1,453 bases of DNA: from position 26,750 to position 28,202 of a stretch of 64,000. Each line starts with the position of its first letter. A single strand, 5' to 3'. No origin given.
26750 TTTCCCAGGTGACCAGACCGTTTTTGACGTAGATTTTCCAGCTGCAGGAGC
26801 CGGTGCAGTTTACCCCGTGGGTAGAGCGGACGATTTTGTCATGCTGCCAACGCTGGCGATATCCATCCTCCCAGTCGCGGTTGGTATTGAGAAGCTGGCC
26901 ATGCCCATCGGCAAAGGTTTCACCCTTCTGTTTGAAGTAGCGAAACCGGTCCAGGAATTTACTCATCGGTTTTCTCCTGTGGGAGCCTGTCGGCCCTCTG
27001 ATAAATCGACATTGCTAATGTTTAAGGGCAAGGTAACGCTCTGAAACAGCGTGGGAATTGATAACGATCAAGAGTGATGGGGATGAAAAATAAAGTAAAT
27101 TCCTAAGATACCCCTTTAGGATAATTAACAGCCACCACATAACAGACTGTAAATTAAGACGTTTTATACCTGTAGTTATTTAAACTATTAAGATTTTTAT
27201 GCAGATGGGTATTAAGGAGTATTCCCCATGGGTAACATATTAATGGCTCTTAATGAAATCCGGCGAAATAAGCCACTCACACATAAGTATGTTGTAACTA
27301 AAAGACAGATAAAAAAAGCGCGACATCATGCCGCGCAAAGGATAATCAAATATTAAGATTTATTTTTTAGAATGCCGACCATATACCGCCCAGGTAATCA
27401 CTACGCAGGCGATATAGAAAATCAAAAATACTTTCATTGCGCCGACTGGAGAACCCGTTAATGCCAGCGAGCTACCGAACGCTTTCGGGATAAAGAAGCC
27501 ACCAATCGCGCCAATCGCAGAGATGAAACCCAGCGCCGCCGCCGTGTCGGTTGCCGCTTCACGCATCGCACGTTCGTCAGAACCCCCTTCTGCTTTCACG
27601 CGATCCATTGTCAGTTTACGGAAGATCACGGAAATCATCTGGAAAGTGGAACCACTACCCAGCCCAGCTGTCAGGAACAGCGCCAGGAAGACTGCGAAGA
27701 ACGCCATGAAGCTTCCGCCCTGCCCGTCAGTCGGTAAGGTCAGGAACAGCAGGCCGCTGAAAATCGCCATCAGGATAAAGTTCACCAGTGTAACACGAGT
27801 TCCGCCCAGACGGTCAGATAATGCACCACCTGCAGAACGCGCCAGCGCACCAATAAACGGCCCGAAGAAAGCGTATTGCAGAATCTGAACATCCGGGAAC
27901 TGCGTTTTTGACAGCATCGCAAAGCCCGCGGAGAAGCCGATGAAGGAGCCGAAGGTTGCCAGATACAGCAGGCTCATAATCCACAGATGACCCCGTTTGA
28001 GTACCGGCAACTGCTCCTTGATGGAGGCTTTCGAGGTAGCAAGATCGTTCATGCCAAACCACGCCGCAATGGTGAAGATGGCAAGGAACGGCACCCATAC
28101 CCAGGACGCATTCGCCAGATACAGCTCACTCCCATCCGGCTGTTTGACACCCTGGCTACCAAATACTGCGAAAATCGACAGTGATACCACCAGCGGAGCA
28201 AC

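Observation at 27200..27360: narK 3' UTR with strong intrinsic terminator: candidate 3'UTR-derived sRNA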

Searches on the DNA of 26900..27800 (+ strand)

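Call 4: search_rna_families(source=window, start=26900, end=27800, threshold=evalue, max_evalue=10, show_alignments=3)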
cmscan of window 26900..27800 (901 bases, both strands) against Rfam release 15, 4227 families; matches with E-value up to 10: 5.
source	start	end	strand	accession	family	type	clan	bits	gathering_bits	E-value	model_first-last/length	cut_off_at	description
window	27306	27439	-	RF00558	L20_leader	Cis-reg; leader;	-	25.6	58.7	0.013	1-127/127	no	Ribosomal protein L20 leader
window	27312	27428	-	RF01401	rseX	Gene; sRNA;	-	24.3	50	1.7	1-94/94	no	rseX Hfq binding RNA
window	27309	27448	-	RF00444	PrrF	Gene; sRNA;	-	17.7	90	2.9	1-150/150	no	PrrF RNA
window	27057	27109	+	RF01647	ceN61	Gene; snRNA; snoRNA; CD-box;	-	13.9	60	9.4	1-72/72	no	Caenorhabditis snoRNA ceN61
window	27076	27102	+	RF01306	sR52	Gene; snRNA; snoRNA; CD-box;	-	12.5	50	8.5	1-60/60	no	Small nucleolar RNA sR52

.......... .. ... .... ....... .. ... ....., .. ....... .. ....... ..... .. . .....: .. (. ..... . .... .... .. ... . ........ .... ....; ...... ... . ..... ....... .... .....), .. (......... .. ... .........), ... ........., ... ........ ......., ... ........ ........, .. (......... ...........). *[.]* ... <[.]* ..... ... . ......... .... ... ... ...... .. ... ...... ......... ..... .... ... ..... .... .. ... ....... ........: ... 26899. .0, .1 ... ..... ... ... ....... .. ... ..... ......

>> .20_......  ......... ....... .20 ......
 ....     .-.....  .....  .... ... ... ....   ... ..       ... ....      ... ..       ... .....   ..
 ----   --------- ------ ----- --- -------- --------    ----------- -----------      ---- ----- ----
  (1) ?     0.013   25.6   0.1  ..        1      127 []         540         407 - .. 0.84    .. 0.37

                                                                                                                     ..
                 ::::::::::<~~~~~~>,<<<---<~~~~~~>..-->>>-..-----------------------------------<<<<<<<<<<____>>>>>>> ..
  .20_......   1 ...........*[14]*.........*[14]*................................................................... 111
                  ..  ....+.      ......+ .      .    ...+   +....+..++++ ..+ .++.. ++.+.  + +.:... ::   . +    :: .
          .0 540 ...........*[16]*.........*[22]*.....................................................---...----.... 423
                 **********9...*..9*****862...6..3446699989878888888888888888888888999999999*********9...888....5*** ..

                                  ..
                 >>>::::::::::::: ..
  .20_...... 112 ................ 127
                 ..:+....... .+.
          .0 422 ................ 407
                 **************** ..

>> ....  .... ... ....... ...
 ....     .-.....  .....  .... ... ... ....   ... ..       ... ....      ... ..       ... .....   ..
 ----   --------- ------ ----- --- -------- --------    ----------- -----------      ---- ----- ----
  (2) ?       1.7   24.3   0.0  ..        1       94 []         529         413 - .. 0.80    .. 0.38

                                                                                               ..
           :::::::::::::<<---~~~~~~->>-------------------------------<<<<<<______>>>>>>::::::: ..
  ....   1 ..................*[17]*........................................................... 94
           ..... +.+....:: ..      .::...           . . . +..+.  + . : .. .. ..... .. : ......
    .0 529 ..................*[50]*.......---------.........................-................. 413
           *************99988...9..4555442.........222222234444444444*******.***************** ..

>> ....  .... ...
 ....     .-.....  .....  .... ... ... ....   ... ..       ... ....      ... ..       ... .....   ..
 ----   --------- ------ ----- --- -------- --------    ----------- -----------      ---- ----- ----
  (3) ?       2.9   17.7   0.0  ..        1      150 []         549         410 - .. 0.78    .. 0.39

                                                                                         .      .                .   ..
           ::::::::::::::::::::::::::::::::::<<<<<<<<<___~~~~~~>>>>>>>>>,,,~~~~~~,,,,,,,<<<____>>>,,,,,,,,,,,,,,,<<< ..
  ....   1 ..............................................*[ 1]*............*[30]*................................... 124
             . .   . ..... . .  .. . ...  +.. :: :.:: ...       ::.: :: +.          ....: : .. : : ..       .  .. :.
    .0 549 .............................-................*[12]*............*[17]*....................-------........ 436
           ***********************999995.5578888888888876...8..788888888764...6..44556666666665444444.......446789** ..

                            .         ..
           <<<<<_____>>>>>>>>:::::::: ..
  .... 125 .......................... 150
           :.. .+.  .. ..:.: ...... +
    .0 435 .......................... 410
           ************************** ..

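Call 6: search_dna_similar(query=window:27100-27600:+, collection=ecoli_genomes, mode=near, max_rows=10)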
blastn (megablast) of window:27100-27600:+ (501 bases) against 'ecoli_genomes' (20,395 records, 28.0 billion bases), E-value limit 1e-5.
Records with a match: 5417; places in all: 5429; records where one place covers at least 80% of the query: 5409.
Genomes with a match: 5415 of 5426; with a place that covers at least 80% of the query: 5407. Places per genome that has any: lowest 1, median 1, highest 3. On chromosomes: 5416 places; on plasmids: 13.
Best place of each record, by identity: >=99% 271; 95-99% 4900; 90-95% 246.
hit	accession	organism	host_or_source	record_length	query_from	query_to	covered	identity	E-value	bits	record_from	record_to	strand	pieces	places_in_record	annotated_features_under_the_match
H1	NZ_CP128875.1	Escherichia coli strain TUM14771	Homo sapiens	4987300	1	501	100%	100.0%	0e+0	926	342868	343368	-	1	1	narK: nitrate transporter NarK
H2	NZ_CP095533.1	Escherichia coli strain GN02461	Homo sapiens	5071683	1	501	100%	100.0%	0e+0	926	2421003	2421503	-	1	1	narK: nitrate transporter NarK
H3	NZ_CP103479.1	Escherichia coli strain 4621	Homo sapiens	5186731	1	501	100%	100.0%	0e+0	926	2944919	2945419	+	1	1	narK: nitrate transporter NarK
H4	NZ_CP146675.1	Escherichia coli strain MS 69-1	Homo sapiens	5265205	1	501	100%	100.0%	0e+0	926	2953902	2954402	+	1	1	narK: nitrate transporter NarK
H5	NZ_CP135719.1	Escherichia coli strain TUM1226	missing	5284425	1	501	100%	100.0%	0e+0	926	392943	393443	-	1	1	narK: nitrate transporter NarK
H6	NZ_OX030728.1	Escherichia coli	Homo sapiens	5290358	1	501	100%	100.0%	0e+0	926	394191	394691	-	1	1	narK: nitrate transporter NarK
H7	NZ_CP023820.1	Escherichia coli strain 7/2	Homo sapiens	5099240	1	501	100%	99.6%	0e+0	915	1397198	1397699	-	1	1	narK: nitrate transporter NarK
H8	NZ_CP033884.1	Escherichia coli strain 50579417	Homo sapiens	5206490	1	501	100%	99.6%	0e+0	915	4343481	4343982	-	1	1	narK: nitrate transporter NarK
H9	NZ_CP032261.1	Escherichia coli strain AR_0067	missing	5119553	1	501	100%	99.6%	0e+0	915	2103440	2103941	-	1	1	narK: nitrate transporter NarK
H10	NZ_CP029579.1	Escherichia coli strain DA33137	Homo sapiens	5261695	1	501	100%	99.6%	0e+0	915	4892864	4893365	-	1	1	narK: nitrate transporter NarK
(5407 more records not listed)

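Call 8: get_annotated_region(hit=H1, flank=3000)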
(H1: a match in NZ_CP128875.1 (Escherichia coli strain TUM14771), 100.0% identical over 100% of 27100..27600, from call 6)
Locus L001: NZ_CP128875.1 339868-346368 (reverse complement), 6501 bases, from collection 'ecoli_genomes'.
description: Escherichia coli strain TUM14771 chromosome, complete genome
organism: Escherichia coli strain TUM14771 (NCBI taxid 562)
replicon: chromosome; assembly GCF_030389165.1
host: Homo sapiens; source: feces; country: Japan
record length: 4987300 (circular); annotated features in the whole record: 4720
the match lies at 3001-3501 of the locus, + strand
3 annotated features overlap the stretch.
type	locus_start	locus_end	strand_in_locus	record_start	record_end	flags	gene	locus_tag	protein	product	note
CDS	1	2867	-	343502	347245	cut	narG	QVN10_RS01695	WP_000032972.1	nitrate reductase subunit alpha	-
CDS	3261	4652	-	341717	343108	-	narK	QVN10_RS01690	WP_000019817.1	nitrate transporter NarK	-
CDS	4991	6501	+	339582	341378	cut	narX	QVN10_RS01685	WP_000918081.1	nitrate/nitrite two-component system sensor histidine kinase NarX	-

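Call 41: search_dna_similar(query=window:27330-27400:-, collection=ecoli_genomes, mode=near, max_rows=24, rows=spread)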
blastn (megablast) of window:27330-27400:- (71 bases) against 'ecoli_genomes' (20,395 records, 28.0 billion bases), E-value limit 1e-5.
Records with a match: 5413; places in all: 5417; records where one place covers at least 80% of the query: 2959.
Genomes with a match: 5411 of 5426; with a place that covers at least 80% of the query: 2957. Places per genome that has any: lowest 1, median 1, highest 3. On chromosomes: 5404 places; on plasmids: 13.
Best place of each record, by identity: >=99% 4153; 95-99% 1259; 90-95% 1.
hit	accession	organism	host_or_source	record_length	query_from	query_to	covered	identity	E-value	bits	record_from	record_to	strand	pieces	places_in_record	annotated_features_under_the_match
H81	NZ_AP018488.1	Escherichia coli O157:H7 strain PV15-279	Homo sapiens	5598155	1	71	100%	100.0%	2e-28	132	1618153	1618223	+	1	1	narK: nitrate transporter NarK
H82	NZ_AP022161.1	Escherichia coli strain WP5-S18-ESBL-08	-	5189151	1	71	100%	100.0%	2e-28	132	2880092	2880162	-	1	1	narK: nitrate transporter NarK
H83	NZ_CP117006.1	Escherichia coli strain MLI108K3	Homo sapiens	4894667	1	71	100%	100.0%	2e-28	132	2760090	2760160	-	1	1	narK: nitrate transporter NarK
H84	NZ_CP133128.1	Escherichia coli O157:H7 strain PNUSAE146743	missing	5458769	1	71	100%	100.0%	2e-28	132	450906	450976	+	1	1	narK: nitrate transporter NarK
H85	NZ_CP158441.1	Escherichia coli strain S115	Homo sapiens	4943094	1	71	100%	100.0%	2e-28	132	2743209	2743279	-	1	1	narK: nitrate transporter NarK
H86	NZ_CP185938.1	Escherichia coli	Homo sapiens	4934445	1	71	100%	100.0%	2e-28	132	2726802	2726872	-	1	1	narK: nitrate transporter NarK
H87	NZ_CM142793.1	Escherichia coli strain GPEC1054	chicken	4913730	1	71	100%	100.0%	2e-28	132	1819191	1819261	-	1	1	narK: nitrate transporter NarK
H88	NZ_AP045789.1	Escherichia coli strain 23CRST027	Homo sapiens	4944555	1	71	100%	100.0%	2e-28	132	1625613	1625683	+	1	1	narK: nitrate transporter NarK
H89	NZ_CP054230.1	Escherichia coli strain EcPF14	Homo sapiens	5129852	1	71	100%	98.6%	9e-27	126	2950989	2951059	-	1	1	narK: nitrate transporter NarK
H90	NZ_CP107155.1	Escherichia coli strain R11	human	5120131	1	71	100%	98.6%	9e-27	126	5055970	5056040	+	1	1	narK: nitrate transporter NarK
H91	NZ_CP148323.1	Escherichia coli strain Z1323HEC0477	Homo sapiens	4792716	1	71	100%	98.6%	9e-27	126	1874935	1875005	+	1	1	narK: nitrate transporter NarK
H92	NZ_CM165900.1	Escherichia coli strain N17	Homo sapiens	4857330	1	71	100%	98.6%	9e-27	126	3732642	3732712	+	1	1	narK: nitrate transporter NarK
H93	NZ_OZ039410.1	Escherichia coli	-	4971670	1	71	100%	98.6%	9e-27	126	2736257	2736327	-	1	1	narK: nitrate transporter NarK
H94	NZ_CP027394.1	Escherichia coli O104:H4 strain FDAARGOS_349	Homo sapiens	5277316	1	42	59%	100.0%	2e-12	79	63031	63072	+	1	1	narK: nitrate transporter NarK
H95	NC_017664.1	Escherichia coli W strain W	-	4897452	1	42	59%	100.0%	2e-12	79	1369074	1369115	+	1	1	narK: nitrate transporter NarK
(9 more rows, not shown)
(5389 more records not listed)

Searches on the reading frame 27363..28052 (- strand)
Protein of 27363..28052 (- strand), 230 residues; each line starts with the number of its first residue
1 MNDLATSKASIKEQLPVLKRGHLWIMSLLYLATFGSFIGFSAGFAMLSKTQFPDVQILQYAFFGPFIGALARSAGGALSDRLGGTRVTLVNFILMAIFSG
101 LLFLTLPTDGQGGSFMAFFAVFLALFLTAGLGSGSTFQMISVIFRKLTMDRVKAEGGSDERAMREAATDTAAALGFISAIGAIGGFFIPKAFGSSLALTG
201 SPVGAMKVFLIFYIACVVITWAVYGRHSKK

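Call 22: find_related_loci(query=window:27363-28052:-, collection=genome_contigs, flank=1200)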
Query seq(230 aa) (230 aa) in genome_contigs; peptide patterns used: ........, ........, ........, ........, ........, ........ (x = any residue, [..] = any of these).
276 stretches matched a pattern; 140 encode a relative of the query (tblastn E <= 1e-3); the best 80 are kept; 80 distinct loci.
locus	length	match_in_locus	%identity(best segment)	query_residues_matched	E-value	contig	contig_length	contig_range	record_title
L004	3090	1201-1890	100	1-230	2e-150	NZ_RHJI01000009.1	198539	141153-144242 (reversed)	Escherichia sp. E1V33 1V33_9_consensus, whole genome shotgun sequence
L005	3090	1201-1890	100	1-230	3e-150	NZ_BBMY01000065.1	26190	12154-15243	Escherichia albertii NBRC 107761 = DSM 17582 strain NBRC 107761, whole genome shotgun sequence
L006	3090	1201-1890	100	1-230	1e-149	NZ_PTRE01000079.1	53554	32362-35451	Escherichia sp. MOD1-EC7003 MOD1-EC7003_79_length_53554_cov_107, whole genome shotgun sequence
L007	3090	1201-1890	100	1-230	1e-149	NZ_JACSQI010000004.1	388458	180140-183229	Escherichia whittamii strain Sa2BVA5 NODE_4_length_388458_cov_7.964772, whole genome shotgun sequence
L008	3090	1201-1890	99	1-230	3e-149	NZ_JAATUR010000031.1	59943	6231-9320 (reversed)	Escherichia coli strain SCPM-O-B-8794 31length=59943, whole genome shotgun sequence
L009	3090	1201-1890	98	1-230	2e-148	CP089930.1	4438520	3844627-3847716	Escherichia coli strain E69 chromosome, complete genome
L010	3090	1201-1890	94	1-230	8e-143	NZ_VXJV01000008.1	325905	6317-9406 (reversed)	Salmonella enterica subsp. diarizonae strain CCUG 30040T contig_0000008, whole genome shotgun sequence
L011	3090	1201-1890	93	1-230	2e-142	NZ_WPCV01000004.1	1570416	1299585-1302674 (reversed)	Citrobacter sp. On2M On2M_4, whole genome shotgun sequence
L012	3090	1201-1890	93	1-230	3e-142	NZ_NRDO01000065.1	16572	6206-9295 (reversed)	Citrobacter sp. NCU1 contig_65, whole genome shotgun sequence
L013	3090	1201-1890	93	1-230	2e-142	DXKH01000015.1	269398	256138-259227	MAG TPA_asm: Citrobacter sp. isolate HRGM_Genome_0066 HRGM_Genome_0066_15, whole genome shotgun sequence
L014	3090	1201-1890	93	1-230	6e-142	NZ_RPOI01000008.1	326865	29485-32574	Citrobacter youngae strain CCUG 30791 citrobacter_youngae_CCUG30791T_0000008, whole genome shotgun sequence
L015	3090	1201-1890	92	1-230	4e-142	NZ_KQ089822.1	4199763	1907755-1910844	Citrobacter sp. MGH106 aetzL-supercont1.1, whole genome shotgun sequence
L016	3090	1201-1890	93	1-230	6e-142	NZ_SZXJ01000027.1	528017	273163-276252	Citrobacter sp. wls619 contig15, whole genome shotgun sequence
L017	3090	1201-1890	93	1-230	5e-142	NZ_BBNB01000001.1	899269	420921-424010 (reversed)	Citrobacter sedlakii NBRC 105722, whole genome shotgun sequence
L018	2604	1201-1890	93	1-230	7e-145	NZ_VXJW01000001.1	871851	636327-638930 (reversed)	Salmonella enterica subsp. arizonae strain CCUG 6322T contig_0000001, whole genome shotgun sequence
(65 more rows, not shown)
